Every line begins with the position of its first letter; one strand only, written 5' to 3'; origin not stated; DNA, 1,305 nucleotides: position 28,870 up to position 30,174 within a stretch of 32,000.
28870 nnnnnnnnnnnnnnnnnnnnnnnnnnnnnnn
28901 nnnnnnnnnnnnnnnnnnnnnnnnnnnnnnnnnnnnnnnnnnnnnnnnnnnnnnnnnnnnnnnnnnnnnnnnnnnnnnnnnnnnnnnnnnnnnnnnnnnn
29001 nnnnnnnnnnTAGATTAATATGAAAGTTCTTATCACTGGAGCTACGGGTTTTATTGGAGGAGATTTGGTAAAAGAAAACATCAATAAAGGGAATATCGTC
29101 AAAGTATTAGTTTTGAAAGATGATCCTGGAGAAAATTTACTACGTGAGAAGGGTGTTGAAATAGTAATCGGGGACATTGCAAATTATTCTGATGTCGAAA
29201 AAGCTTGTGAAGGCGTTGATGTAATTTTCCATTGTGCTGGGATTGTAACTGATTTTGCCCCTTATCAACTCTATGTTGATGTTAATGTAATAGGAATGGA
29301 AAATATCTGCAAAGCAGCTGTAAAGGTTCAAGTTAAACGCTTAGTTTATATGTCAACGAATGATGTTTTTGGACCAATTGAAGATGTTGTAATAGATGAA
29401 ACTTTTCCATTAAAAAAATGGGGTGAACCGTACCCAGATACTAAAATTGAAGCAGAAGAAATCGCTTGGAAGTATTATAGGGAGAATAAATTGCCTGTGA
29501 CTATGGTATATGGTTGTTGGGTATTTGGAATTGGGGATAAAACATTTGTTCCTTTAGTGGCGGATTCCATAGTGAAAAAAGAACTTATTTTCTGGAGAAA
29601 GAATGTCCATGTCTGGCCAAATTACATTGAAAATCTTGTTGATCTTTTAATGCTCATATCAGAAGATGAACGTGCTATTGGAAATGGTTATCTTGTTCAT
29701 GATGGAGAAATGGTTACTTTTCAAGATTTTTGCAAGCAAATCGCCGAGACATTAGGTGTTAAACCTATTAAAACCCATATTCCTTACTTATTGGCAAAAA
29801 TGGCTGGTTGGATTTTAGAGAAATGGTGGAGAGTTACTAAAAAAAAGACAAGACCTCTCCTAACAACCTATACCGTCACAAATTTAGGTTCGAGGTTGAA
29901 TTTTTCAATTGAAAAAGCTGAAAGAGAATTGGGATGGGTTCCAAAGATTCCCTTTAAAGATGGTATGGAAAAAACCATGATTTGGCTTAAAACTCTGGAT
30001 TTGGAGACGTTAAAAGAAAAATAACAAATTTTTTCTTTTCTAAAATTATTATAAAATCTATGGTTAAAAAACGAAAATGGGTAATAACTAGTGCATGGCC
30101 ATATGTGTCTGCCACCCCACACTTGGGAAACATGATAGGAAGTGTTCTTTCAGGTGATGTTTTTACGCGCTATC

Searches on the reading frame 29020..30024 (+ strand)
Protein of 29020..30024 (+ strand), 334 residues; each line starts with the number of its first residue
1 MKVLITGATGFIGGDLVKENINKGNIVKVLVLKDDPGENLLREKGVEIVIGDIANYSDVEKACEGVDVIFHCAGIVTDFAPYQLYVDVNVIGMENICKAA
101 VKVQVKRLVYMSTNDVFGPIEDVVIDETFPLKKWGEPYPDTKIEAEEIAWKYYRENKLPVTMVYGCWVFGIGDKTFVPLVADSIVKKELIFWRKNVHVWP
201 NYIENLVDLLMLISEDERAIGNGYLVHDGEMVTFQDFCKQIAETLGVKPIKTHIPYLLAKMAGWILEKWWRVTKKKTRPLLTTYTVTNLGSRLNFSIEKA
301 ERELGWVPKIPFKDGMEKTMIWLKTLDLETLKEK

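Call 15: search_protein_families(library=pfam, proteins=[window:29020-30024:+], max_evalue=0.001)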
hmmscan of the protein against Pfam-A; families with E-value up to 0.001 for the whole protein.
window:29020-30024:+ (334 aa): 9 families
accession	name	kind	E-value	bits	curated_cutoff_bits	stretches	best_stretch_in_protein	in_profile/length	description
PF01370.27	Epimerase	-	1.4e-30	106.9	20.9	1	3-213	1-224/240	NAD dependent epimerase/dehydratase family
PF01073.25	3Beta_HSD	-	3.6e-30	105.4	22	1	4-251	1-274/280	3-beta hydroxysteroid dehydrogenase/isomerase family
PF16363.11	GDP_Man_Dehyd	-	1.4e-21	77.7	27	1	4-319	1-332/332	GDP-mannose 4,6 dehydratase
PF07993.18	NAD_binding_4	-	1.1e-17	64.5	20.1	1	57-163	80-202/258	Male sterility protein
PF13460.12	NAD_binding_10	-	4.2e-15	56.5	27.2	1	7-163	1-141/184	NAD(P)H-binding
PF02719.21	Polysacc_synt_2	-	5.1e-13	49.3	20.2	1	3-120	1-135/293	Polysaccharide biosynthesis protein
PF05368.20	NmrA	-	1e-12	48.7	27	1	2-113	4-107/298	NmrA-like family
PF04321.23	RmlD_sub_bind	-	2.9e-11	43.4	27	1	1-249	1-235/287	RmlD substrate binding domain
PF00106.31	adh_short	-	9.8e-05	22.3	26.6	1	3-102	3-121/195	short chain dehydrogenase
